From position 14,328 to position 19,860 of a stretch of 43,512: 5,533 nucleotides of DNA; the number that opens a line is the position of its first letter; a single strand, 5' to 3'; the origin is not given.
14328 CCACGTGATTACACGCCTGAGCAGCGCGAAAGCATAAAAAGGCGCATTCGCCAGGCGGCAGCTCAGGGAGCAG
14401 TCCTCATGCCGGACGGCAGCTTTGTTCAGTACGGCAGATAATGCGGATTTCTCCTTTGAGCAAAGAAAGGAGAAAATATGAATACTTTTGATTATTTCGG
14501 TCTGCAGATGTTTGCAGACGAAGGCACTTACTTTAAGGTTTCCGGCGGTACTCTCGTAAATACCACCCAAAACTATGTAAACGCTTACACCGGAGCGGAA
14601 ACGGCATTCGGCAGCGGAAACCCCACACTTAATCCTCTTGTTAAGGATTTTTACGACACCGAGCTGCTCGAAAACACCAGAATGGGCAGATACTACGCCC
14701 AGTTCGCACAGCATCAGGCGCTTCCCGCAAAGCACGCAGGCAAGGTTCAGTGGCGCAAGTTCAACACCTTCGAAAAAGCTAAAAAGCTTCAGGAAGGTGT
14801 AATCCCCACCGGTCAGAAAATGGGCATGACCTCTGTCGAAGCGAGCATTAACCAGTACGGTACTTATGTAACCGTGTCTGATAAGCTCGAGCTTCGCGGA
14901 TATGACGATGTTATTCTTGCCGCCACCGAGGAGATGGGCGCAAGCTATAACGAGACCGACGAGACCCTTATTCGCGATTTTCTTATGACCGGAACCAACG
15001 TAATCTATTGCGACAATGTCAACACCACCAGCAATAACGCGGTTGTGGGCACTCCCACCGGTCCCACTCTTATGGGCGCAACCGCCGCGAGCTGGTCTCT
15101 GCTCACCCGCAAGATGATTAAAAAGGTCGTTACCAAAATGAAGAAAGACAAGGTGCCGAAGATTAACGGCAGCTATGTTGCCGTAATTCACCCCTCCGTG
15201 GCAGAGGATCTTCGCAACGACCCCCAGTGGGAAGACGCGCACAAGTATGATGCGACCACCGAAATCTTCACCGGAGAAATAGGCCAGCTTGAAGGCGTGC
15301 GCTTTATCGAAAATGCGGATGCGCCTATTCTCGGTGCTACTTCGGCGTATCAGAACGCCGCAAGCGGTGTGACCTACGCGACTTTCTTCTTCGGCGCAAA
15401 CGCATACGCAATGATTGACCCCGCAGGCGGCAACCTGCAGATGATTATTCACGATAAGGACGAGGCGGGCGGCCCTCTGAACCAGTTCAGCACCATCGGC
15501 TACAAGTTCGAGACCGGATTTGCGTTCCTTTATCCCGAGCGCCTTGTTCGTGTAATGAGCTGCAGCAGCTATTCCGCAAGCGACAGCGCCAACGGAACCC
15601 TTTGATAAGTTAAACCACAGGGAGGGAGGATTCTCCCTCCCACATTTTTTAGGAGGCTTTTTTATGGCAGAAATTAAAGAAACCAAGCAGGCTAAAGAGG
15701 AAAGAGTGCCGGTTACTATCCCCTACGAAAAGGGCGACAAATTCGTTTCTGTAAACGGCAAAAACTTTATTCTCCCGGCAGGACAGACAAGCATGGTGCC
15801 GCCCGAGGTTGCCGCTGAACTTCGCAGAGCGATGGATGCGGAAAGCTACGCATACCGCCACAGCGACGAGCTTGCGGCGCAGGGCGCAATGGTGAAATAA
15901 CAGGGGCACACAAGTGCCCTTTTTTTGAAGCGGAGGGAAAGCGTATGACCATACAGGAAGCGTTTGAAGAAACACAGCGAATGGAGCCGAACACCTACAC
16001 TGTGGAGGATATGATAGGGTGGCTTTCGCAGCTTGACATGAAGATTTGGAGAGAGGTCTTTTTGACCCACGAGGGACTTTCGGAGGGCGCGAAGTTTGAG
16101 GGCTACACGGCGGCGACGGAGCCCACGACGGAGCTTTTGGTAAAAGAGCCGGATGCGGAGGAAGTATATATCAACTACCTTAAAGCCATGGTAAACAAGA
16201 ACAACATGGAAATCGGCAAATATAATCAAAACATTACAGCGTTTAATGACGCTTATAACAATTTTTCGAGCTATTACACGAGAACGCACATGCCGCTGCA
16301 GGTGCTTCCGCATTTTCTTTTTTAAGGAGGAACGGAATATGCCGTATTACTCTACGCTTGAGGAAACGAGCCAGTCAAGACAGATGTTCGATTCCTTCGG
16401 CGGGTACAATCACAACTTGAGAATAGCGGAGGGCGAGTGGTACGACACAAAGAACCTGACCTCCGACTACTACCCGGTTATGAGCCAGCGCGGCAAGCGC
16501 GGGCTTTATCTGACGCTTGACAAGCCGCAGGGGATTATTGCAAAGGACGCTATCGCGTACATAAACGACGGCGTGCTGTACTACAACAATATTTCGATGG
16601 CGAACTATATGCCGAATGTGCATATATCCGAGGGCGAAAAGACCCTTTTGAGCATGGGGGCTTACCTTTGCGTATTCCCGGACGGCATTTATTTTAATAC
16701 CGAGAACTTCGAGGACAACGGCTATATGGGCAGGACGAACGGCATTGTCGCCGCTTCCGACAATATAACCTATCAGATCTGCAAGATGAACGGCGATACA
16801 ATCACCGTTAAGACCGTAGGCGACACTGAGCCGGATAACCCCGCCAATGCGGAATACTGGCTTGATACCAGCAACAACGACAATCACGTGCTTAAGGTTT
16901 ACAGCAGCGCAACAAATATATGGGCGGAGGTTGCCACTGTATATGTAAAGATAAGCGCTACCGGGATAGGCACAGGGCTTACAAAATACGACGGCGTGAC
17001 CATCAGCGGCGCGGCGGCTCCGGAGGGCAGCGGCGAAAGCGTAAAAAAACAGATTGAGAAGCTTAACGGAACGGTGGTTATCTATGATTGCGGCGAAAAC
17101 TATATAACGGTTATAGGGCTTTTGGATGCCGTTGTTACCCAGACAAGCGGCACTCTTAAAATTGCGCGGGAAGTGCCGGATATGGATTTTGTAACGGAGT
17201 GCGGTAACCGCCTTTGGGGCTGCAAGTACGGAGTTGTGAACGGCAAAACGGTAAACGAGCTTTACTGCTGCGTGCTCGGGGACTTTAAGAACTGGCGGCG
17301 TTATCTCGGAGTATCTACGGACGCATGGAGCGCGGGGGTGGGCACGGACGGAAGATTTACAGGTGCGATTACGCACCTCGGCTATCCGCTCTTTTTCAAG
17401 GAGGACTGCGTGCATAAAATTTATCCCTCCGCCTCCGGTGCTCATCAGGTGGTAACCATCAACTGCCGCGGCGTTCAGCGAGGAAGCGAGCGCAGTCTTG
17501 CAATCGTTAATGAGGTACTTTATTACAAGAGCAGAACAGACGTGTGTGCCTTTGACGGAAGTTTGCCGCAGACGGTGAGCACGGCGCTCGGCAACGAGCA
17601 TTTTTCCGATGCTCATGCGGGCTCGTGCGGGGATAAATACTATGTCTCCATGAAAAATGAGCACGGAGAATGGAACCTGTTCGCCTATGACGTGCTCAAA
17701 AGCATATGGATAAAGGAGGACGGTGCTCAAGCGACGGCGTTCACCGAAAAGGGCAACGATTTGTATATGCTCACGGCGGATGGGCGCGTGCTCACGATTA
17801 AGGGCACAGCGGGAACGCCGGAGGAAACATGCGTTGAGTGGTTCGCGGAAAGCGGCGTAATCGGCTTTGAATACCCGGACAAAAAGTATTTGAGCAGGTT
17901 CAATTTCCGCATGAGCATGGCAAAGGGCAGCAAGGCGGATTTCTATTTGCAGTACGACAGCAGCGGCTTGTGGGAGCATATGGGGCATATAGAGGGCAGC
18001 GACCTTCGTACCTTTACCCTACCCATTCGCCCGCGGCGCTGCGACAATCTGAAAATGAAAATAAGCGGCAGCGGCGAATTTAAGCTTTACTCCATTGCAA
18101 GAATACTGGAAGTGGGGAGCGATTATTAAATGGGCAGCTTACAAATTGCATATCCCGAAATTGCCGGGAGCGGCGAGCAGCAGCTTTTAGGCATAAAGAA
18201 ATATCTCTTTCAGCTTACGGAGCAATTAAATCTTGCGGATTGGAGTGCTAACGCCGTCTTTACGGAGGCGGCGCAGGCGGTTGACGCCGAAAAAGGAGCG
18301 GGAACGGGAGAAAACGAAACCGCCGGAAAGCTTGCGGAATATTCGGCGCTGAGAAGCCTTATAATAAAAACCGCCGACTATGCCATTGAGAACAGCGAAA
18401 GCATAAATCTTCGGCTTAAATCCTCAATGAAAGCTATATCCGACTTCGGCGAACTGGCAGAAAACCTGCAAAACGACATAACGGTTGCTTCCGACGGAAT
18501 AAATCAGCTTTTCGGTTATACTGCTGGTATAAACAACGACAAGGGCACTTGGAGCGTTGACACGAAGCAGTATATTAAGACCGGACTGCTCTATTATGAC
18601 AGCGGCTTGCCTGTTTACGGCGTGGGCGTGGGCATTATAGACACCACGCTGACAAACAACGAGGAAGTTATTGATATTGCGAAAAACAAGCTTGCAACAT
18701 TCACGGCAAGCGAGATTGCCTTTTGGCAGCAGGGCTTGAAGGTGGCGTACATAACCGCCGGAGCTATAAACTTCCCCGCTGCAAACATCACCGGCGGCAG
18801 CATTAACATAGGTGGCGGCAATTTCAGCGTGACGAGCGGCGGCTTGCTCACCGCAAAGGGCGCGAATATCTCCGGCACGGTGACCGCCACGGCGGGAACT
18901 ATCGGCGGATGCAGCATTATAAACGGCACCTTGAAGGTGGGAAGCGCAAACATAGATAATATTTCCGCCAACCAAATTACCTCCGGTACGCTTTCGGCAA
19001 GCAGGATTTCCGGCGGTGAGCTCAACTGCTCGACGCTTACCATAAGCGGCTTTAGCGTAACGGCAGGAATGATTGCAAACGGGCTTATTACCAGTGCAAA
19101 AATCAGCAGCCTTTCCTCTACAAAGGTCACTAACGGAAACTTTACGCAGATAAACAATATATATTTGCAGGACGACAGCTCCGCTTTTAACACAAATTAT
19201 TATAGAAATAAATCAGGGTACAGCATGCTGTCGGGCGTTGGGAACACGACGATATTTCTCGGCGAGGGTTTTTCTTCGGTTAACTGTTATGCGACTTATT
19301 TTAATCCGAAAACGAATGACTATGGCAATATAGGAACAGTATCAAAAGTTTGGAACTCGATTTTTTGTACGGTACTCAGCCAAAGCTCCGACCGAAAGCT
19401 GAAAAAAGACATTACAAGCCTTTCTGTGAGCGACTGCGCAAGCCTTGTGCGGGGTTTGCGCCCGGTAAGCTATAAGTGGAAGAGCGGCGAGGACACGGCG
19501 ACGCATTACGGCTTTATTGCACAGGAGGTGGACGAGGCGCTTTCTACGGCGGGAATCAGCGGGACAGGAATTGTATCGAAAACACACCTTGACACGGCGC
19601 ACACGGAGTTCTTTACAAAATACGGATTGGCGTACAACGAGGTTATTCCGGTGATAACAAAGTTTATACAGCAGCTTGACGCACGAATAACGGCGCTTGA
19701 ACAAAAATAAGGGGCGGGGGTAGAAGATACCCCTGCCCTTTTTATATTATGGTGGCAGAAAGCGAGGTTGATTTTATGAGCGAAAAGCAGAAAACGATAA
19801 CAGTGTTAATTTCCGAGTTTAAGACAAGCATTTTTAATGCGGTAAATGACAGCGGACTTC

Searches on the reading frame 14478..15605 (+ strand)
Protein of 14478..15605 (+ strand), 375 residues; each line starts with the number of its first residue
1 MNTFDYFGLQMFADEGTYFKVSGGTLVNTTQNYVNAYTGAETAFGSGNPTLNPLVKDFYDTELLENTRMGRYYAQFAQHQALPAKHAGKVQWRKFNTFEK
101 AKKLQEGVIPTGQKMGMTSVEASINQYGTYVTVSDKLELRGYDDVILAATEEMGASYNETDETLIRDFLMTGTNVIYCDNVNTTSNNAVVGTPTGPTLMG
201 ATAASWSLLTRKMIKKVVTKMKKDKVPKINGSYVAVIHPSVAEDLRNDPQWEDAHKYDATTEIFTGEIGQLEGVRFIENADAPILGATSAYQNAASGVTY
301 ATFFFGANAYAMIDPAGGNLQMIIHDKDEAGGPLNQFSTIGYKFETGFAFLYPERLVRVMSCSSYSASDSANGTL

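Call 70: search_protein_families(library=phrogs, proteins=[window:14478-15605:+], max_evalue=0.001)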
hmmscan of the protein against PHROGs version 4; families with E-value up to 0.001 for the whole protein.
window:14478-15605:+ (375 aa): 3 families
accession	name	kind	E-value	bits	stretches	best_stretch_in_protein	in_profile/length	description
phrog_1357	-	head and packaging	2e-64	218.8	1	30-369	9-352/356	major head protein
phrog_544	-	head and packaging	3.1e-10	40.9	1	73-278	31-212/282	major head protein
phrog_334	-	head and packaging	9.9e-05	22.5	1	219-312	211-321/381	major head protein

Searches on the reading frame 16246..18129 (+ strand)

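Call 70: search_protein_families(library=phrogs, proteins=[window:16246-18129:+], max_evalue=0.001)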
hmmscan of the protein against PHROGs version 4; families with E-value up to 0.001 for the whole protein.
window:16246-18129:+ (627 aa): 2 families
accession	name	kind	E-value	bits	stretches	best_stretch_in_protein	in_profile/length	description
phrog_511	-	head and packaging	4.6e-66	224.8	2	295-625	546-859/862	internal virion protein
phrog_1786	-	head and packaging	1.6e-05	23.9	1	192-222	390-420/1246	minor head protein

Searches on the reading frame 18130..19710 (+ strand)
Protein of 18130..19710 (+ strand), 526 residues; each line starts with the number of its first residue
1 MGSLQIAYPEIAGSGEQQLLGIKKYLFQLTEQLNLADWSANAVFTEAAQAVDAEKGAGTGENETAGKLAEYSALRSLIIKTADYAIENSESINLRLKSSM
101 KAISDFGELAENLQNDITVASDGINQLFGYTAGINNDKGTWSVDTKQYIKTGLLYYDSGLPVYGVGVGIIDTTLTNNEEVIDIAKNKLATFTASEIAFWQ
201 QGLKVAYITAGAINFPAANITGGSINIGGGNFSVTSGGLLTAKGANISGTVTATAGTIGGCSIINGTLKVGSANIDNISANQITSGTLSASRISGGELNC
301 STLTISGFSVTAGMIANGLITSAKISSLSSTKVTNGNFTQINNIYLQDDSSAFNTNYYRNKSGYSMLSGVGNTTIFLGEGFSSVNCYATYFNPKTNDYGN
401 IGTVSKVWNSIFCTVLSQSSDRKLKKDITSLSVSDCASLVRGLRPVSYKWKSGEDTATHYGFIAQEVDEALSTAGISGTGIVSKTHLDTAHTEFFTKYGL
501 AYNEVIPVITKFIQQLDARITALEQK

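Call 70: search_protein_families(library=phrogs, proteins=[window:18130-19710:+], max_evalue=0.001)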
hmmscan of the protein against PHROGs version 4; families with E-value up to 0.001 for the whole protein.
window:18130-19710:+ (526 aa): 7 families
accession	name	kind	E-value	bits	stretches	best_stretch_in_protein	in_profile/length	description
phrog_1980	-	tail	2.7e-15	57.6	1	168-525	182-428/449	tail fiber protein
phrog_6578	-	tail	4.5e-13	48.9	1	336-525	996-1185/1210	tail fiber protein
phrog_7121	-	tail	1.1e-11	44.5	1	143-505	567-901/927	tail fiber protein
phrog_31154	-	unknown function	2.7e-08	34.6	1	409-495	149-235/248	-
phrog_26466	-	unknown function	3.7e-05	21.9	1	250-338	1372-1461/2337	-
phrog_496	-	tail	8.8e-05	22.3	1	192-344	539-694/769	tail fiber protein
phrog_1899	-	unknown function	0.0003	20.2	0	242-337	411-496/933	-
